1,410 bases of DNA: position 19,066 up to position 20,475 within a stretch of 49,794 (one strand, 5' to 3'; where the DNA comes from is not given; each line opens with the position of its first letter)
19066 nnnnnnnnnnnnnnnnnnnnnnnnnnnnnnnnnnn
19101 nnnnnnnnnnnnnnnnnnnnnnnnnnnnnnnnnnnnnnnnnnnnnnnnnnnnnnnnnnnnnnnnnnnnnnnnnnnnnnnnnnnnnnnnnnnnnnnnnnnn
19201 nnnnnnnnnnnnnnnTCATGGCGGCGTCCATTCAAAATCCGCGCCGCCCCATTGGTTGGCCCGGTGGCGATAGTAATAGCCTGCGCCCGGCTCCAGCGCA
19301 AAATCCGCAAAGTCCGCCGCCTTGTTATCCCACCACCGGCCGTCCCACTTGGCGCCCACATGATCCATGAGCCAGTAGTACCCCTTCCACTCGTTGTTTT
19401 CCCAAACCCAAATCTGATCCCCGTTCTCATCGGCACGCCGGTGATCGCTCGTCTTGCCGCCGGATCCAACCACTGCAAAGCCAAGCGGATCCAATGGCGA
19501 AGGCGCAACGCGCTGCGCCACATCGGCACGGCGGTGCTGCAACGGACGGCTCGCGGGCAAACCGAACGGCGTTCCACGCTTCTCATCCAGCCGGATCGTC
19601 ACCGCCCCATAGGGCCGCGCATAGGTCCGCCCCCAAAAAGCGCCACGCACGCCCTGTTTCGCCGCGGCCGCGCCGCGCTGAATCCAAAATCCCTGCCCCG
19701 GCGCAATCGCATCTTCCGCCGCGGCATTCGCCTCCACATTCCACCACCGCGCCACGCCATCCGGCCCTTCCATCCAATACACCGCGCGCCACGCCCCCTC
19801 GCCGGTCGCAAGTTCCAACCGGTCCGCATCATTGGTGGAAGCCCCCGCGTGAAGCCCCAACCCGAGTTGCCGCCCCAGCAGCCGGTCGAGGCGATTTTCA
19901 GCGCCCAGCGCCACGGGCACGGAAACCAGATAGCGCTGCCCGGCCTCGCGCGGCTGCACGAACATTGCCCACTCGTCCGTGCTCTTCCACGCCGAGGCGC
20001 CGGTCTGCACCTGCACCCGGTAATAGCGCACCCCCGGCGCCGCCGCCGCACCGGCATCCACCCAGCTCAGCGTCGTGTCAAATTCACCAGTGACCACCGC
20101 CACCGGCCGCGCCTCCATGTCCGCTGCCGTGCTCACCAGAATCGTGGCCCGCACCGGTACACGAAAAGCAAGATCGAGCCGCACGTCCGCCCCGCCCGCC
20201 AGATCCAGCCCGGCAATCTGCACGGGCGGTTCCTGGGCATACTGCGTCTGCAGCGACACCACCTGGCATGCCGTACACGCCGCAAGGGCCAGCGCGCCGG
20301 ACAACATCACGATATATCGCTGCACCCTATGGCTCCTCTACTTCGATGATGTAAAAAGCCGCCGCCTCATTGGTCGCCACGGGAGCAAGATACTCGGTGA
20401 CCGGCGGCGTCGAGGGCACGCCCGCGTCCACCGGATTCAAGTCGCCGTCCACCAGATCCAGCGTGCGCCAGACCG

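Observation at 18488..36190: Tightly packed seven-ORF (six-gene if the frame change is an error) surface-protein operon ending in a single PEP-CTERM protein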

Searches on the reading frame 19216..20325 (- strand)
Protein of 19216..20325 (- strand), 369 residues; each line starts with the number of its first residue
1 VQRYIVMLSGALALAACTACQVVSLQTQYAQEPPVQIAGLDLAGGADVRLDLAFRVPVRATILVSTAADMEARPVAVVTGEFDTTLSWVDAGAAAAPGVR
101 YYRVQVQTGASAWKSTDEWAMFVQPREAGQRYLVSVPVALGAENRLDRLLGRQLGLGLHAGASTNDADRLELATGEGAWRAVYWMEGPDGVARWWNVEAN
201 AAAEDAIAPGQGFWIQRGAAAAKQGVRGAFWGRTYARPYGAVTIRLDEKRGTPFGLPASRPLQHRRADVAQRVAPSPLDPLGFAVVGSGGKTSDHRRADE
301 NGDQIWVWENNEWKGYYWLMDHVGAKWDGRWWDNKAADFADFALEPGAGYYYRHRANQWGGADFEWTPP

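Call 11: search_protein_families(library=pfam, proteins=[window:19216-20325:-], max_evalue=0.01)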
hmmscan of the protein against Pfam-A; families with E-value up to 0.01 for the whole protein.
window:19216-20325:- (369 aa): 0 families

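Call 12: search_protein_families(library=ncbifam, proteins=[window:19216-20325:-], max_evalue=0.01)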
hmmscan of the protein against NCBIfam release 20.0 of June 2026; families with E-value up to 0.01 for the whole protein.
window:19216-20325:- (369 aa): 0 families

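Call 18: find_homologous_proteins(query=window:19216-20325:-)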
Query window:19216-20325:- (369 aa): 11 proteins with E <= 0.001 among 8000 candidates.
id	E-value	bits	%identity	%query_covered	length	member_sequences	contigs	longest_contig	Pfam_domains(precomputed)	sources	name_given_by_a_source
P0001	7.1e-249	843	100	100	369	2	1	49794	-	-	-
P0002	6.2e-133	462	56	100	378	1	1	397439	-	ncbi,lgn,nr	ncbi:MAG: hypothetical protein K8T26_04030 [Lentisphaerae bacterium]|nr:hypothetical protein [Lentis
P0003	5.9e-117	409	55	96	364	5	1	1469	-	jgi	jgi:hypothetical protein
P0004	1.1e-112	395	53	97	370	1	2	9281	-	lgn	-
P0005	2.0e-108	381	49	99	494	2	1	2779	-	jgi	-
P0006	6.8e-104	366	48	98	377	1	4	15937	-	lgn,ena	-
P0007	1.5e-99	352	49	98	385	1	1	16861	-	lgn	-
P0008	2.6e-98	348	48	97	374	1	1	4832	-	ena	-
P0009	9.0e-98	346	47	95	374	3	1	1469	-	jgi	jgi:hypothetical protein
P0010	4.9e-78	281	41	88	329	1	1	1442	-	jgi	jgi:hypothetical protein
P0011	6.4e-73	264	41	91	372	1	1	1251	-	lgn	-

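Call 19: find_encoding_contigs(protein=P0002, flank=10000, max_places=2)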
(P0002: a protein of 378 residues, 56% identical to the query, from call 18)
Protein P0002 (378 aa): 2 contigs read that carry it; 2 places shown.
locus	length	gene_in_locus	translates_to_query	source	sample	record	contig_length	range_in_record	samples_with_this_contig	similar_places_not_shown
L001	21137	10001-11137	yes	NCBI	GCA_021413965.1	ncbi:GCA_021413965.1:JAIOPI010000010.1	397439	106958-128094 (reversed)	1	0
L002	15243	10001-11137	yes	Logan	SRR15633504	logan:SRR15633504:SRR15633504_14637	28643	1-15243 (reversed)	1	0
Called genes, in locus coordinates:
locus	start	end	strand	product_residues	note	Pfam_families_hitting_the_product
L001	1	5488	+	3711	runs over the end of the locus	PF12951:PATR (weak), PF17963:Big_9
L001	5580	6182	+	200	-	-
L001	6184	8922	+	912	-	-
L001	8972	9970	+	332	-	PF18884:TSP3_bac (faint)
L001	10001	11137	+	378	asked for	-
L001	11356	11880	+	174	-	-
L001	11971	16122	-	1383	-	PF09721:Exosortase_EpsH, PF12895:ANAPC3 (faint), PF13428:TPR_14 (faint), PF14559:TPR_19 (faint)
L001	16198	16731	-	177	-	PF01814:Hemerythrin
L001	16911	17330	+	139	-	PF02082:Rrf2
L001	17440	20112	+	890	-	PF28598:PDH_E1_N, PF00456:Transketolase_N, PF17831:PDH_E1_M, PF22613:Transketolase_C_1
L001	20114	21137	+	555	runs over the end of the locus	PF00364:Biotin_lipoyl, PF25917:BSH_RND (faint), PF25919:BSH_CusB (faint), PF25984:BSH_YknX (faint), PF00364:Biotin_lipoyl, PF02817:E3_binding, PF00198:2-oxoacid_dh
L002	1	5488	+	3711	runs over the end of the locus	PF12951:PATR (weak), PF17963:Big_9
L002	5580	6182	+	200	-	-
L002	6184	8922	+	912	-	-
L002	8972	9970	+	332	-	PF18884:TSP3_bac (faint)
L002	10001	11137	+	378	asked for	-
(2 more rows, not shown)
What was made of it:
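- Tried and rejected: L001 has hemerythrin and Rrf2 at that position (call 19).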

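Call 20: find_encoding_contigs(protein=P0007, flank=10000, max_places=2)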
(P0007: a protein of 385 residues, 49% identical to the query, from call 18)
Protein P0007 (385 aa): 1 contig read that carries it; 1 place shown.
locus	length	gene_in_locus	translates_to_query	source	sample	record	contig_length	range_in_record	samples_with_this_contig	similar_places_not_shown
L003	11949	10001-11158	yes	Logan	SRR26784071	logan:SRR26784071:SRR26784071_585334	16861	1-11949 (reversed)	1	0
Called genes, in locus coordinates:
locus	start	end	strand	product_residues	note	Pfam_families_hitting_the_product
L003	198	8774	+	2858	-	PF12951:PATR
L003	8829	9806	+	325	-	PF18884:TSP3_bac (faint)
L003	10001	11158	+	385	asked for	-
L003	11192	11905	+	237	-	-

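Call 21: find_encoding_contigs(protein=P0006, flank=10000, max_places=2)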
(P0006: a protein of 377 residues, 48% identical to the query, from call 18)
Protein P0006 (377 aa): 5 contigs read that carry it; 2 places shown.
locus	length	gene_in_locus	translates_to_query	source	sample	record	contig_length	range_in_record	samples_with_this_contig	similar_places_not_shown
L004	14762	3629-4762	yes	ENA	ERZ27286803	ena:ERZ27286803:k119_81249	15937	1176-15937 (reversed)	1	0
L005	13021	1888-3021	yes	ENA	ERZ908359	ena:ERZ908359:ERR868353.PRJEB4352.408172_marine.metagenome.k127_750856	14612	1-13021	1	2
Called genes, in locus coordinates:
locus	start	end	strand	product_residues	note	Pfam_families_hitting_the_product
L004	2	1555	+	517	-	?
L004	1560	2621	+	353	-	-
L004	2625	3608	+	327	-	-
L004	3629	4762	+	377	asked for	-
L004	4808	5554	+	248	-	-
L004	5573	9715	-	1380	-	PF09721:Exosortase_EpsH, PF13428:TPR_14 (faint), PF13424:TPR_12 (faint), PF12895:ANAPC3 (faint), PF14559:TPR_19 (faint)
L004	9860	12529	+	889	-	PF28598:PDH_E1_N, PF00456:Transketolase_N, PF17831:PDH_E1_M, PF22613:Transketolase_C_1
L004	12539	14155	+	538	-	PF00364:Biotin_lipoyl, PF01597:GCV_H (faint), PF25917:BSH_RND (faint), PF25984:BSH_YknX (faint), PF25919:BSH_CusB (faint), PF00364:Biotin_lipoyl, PF02817:E3_binding, PF00198:2-oxoacid_dh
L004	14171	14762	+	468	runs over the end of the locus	PF00890:FAD_binding_2 (weak), PF01134:GIDA (weak), PF01262:AlaDh_PNT_C (faint), PF02737:3HCDH_N (faint), PF07992:Pyr_redox_2, PF12831:FAD_oxidored (weak), PF00070:Pyr_redox, PF02852:Pyr_redox_dim, +3 more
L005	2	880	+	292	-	?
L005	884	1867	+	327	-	-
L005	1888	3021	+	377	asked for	-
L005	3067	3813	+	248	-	-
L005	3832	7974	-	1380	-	PF09721:Exosortase_EpsH, PF13428:TPR_14 (faint), PF12895:ANAPC3 (faint), PF14559:TPR_19 (faint)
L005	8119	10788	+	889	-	PF28598:PDH_E1_N, PF00456:Transketolase_N, PF17831:PDH_E1_M, PF22613:Transketolase_C_1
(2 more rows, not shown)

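Call 27: find_related_loci(query=A1, collection=genome_contigs, flank=10000)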
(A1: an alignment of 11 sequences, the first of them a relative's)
Query A1 (369 aa) in genome_contigs; peptide patterns used: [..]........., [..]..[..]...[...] (x = any residue, [..] = any of these).
204 stretches matched a pattern; 1 encode a relative of the query (tblastn E <= 1e-3); 1 distinct loci.
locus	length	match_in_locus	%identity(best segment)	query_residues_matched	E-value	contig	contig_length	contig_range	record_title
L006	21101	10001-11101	56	1-369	3e-132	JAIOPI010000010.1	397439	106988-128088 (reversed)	MAG: Lentisphaerae bacterium isolate LakeFargette_0920_ALND_MAG_66_32 LacPavin_0920_ALND_scaffold_29432, whole genome sh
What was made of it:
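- Tried and rejected: The scan of 185,579 species genomes found only one relative (call 27).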

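Call 37: search_protein_representatives(alignment_id=A2)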
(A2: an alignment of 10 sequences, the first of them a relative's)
Query: 10 sequences, 372 profile positions. Proteins with E-value up to 0.001 (for the whole library): 415; up to 1e-10: 173; up to 1e-30: 79. The best 150 are listed.
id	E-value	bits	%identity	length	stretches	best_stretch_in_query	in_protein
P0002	6.6e-170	581.7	-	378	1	3-370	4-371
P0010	1.1e-142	492.1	-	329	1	43-369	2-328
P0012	9.2e-123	426.6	-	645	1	34-368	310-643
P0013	3.6e-118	411.5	-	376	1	14-369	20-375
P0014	1.6e-102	360.0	-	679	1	65-367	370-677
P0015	6.4e-101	354.7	-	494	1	60-368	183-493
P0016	2.7e-100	352.6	-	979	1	65-368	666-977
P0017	1.6e-97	343.5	-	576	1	43-369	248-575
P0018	3.1e-96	339.3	-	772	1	38-368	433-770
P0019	4.5e-96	338.7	-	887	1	60-368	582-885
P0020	2.3e-94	333.1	-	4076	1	60-368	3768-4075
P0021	1.4e-93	330.5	-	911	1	65-369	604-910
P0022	1.1e-90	321.0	-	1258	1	65-369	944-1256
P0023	1.2e-90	320.9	-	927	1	64-368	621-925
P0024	6.9e-90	318.4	-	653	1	66-368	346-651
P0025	8.9e-90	318.0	-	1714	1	64-368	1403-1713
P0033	4.1e-86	306.0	-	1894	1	66-368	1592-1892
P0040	4.1e-80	286.2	-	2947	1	36-369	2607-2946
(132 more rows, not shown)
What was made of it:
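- In every full-length match domX ends at the extreme C-terminus of proteins of up to 7,867 aa (call 37).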

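Call 38: predict_structure(alignment_id=A2)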
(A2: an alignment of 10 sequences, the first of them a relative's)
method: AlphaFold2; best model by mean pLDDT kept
length: 369 residues; sequences in the alignment: 10
mean_pLDDT: 80.7   pTM: 0.79
mean pLDDT of the five models: 80.7, 79.0, 77.4, 70.4, 65.7
residues with pLDDT >= 90: 142; 70-90: 150; 50-70: 45; < 50: 32
segments of 3 or more residues with pLDDT < 50: 1-4, 7-21, 268-276, 357-360
pLDDT, mean of each block of 10 residues (from residue 1): 49 48 70 92 90 94 90 95 96 91 88 88 91 90 93 94 94 84 93 93 91 91 85 81 75 82 62 47 65 66 78 79 59 80 85 64 73
secondary structure, 60 per line:
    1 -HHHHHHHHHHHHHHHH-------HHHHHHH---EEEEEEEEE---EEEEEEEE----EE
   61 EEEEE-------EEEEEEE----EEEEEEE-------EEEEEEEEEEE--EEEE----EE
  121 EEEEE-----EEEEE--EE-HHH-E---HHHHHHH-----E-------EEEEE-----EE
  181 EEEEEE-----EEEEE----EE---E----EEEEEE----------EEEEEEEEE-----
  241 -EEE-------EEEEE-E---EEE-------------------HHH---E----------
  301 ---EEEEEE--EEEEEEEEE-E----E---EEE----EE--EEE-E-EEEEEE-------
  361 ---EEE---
elements in order: H2-17 H25-31 E35-43 E47-54 E59-65 E73-79 E84-90 E98-108 E111-114 E119-125 E131-135 H149-155 E169-173 E179-186 E192-196 E211-216 E227-235 E242-244 E252-256 E262-264 E304-309 E312-320 E331-333 E342-344 E348-353 E364-366

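Call 40: search_protein_families(library=pfam, proteins=[P0012, P0016, P0022, P0025, P0033, P0040], max_evalue=0.001)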
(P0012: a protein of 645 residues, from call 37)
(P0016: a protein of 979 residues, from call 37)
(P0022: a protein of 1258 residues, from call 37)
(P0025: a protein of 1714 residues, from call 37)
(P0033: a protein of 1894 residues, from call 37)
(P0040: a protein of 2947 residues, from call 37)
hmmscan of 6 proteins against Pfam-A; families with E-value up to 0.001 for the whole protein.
P0012 (645 aa): 6 families
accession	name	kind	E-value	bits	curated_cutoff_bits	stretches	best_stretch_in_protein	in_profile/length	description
PF01344.31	Kelch_1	-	1.5e-09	37.7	20.1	0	54-75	23-44/46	Kelch motif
PF13964.12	Kelch_6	-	6.1e-09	36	25.3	0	92-121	15-47/50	Kelch motif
PF13418.12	Kelch_4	-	4e-07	30.3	21.6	0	101-121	28-48/49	Galactose oxidase, central domain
PF13415.12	Kelch_3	-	1.4e-06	28.8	22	0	53-78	13-38/48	Galactose oxidase, central domain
PF24981.1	Beta-prop_ATRN-LZTR1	-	2.8e-05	24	50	0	97-164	10-85/289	Attractin/LZTR1 beta-propeller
PF07646.21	Kelch_2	-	3.4e-05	24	21.3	0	92-118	15-45/48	Kelch motif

P0016 (979 aa): 3 families
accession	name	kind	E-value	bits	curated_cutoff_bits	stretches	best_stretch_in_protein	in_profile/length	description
PF13385.13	Laminin_G_3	-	1.9e-16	61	27.6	1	217-338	16-149/151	Concanavalin A-like lectin/glucanases superfamily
PF18884.5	TSP3_bac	-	2.4e-06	27.7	25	0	595-615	1-21/22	Bacterial TSP3 repeat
PF10102.14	DUF2341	-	1e-05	26.3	23.4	1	88-135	2-51/84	Domain of unknown function (DUF2341)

P0022 (1258 aa): 1 family
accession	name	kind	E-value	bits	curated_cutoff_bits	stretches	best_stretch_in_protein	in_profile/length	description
PF18884.5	TSP3_bac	-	4.8e-14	52.3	25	1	875-896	1-22/22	Bacterial TSP3 repeat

P0025 (1714 aa): 3 families
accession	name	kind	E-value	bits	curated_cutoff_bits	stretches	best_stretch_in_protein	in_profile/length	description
PF13385.13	Laminin_G_3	-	7.7e-14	52.5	27.6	1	829-977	5-150/151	Concanavalin A-like lectin/glucanases superfamily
PF18884.5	TSP3_bac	-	4.9e-10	39.5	25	1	1335-1356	1-22/22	Bacterial TSP3 repeat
PF12951.13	PATR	-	5.8e-07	29.9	27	1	7-34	1-28/30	Passenger-associated-transport-repeat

P0033 (1894 aa): 2 families
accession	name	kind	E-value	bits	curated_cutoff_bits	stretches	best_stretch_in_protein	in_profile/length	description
PF13385.13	Laminin_G_3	-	4.5e-09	37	27.6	1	1139-1265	15-150/151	Concanavalin A-like lectin/glucanases superfamily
PF10102.14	DUF2341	-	3.3e-07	31.1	23.4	1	1011-1065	2-57/84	Domain of unknown function (DUF2341)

P0040 (2947 aa): 7 families
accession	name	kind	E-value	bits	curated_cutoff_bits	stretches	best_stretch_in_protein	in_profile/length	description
PF22544.2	HYDIN_VesB_CFA65-like_Ig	-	2.8e-14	53.6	25.5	1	1577-1667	9-92/100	HYDIN/CFA65/VesB-like, Ig-like domain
PF15780.11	ASH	-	7.9e-09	36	27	1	1619-1666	48-95/98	Abnormal spindle-like microcephaly-assoc'd, ASPM-SPD-2-Hydin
PF22073.2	Cep192_D4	-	9.1e-09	35.9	35.5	0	1592-1677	24-111/112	Cep192 domain 4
PF19190.6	BACON_2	-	3.3e-07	30.6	25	1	653-738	2-83/94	Viral BACON domain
PF12951.13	PATR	-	9.2e-06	26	27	1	460-486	1-27/30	Passenger-associated-transport-repeat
PF00630.25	Filamin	-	0.0002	22.6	26.9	0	1593-1669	24-92/93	Filamin/ABP280 repeat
PF24507.1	Ig_CFAP65_4th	-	0.00023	22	27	0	1626-1673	27-72/76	CFAP65, fourth Ig-like domain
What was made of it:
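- On Bacterial TSP3 calcium-binding repeats (PF18884): Orthologous giants reach 27.7-52.3 bits (call 40).
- Laminin_G_3 domains in domX-bearing relatives (call 40).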

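Call 41: fold_search(model_id=the predicted structure, library=pdb)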
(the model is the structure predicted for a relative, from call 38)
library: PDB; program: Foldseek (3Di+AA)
matches with E <= 10: 1434; with E <= 0.001: 4
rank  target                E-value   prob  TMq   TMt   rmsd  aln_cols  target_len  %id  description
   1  5e53_D                7.3e-05  0.93  0.18  0.22  22.1       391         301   10  Crystal structure of chicken CNTN1 FN1-FN3 domains (released 2016-08-31)
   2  5e53_B                3.1e-04  0.69  0.16  0.19  21.7       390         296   10  Crystal structure of chicken CNTN1 FN1-FN3 domains (released 2016-08-31)
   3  5h9y_A                6.7e-04  0.87  0.17  0.15  16.7       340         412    9  Crystal structure of GH family 64 laminaripentaose-producing beta-1,3-glucanase from Paenibacillus barengoltzii comple (released 2017-02-15)
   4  9fx3_A                8.2e-04  0.66  0.15  0.07  20.0       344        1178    9  Structure of active human CD109 (released 2025-03-19)
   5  6rpy                  1.2e-03  0.91  0.16  0.23  16.1       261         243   12  Cytokine receptor-like factor 3 C-terminus residues 174-442: Hg-SAD derivative (released 2020-03-25)
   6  7mrs_A                1.4e-03  0.57  0.17  0.20  22.6       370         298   11  Zebrafish CNTN4 APPb complex (released 2022-01-05)
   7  7q61_A                1.5e-03  0.63  0.17  0.06  21.1       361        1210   10  Structure of TEV conjugated A2ML1 (A2ML1-TC) (released 2022-04-20)
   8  7q5z                  1.5e-03  0.44  0.16  0.05  24.9       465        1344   11  Cryo-EM structure of native human A2ML1 (released 2022-04-20)
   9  5e55_A                1.6e-03  0.60  0.17  0.20  20.7       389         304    8  Crystal structure of mouse CNTN6 FN1-FN3 domains (released 2016-08-31)
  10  9qj4_B                2.1e-03  0.87  0.17  0.19  15.6       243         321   12  Structure of the Complement classical and lectin pathway proconvertase, C4b2 (released 2025-12-24)
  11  5h9x                  2.1e-03  0.72  0.17  0.15  17.0       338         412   12  Crystal structure of GH family 64 laminaripentaose-producing beta-1,3-glucanase from Paenibacillus barengoltzii (released 2017-02-15)
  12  6rpx                  2.9e-03  0.89  0.17  0.25  15.7       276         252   12  Cytokine receptor-like factor 3 C-terminus residues 174-442: native (released 2020-03-25)
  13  8ayh_C                3.0e-03  0.63  0.21  0.14  19.4       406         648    9  Structure of Complement C5 in Complex with small molecule inhibitor and CVF (released 2022-12-21)
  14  7mqy                  3.0e-03  0.44  0.16  0.16  20.8       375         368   10  Zebrafish CNTN4 APLP2 complex (released 2022-01-05)
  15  7mrk_D                3.3e-03  0.60  0.18  0.21  23.0       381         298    9  Chicken CNTN4 APP complex (released 2022-01-05)
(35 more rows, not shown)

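Call 42: find_encoding_contigs(protein=P0013, flank=10000, max_places=2)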
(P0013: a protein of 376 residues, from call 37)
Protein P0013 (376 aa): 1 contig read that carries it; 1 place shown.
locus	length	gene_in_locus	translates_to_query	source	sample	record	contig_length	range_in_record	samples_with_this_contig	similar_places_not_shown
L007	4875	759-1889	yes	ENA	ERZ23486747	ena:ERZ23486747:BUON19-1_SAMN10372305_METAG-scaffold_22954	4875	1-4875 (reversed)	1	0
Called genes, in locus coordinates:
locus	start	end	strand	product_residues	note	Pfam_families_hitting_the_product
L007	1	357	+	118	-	?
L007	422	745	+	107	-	PF00684:DnaJ_CXXCXGXG (faint)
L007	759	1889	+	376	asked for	-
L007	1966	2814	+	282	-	PF00497:SBP_bac_3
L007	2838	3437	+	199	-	-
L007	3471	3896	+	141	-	PF07885:Ion_trans_2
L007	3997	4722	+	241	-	-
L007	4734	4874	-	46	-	?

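Call 43: find_encoding_contigs(protein=P0004, flank=10000, max_places=2)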
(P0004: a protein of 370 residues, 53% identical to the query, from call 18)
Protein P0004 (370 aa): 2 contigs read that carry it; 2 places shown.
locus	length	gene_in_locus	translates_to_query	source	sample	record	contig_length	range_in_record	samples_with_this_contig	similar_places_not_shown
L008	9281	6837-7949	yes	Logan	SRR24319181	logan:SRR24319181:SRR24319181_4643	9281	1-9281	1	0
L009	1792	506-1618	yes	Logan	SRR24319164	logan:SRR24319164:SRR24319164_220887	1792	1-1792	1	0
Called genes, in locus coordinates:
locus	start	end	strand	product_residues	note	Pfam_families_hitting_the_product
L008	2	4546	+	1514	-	?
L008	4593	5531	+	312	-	-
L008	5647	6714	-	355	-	-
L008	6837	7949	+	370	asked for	-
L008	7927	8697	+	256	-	-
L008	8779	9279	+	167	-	?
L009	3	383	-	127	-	?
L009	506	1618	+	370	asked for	-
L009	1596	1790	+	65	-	?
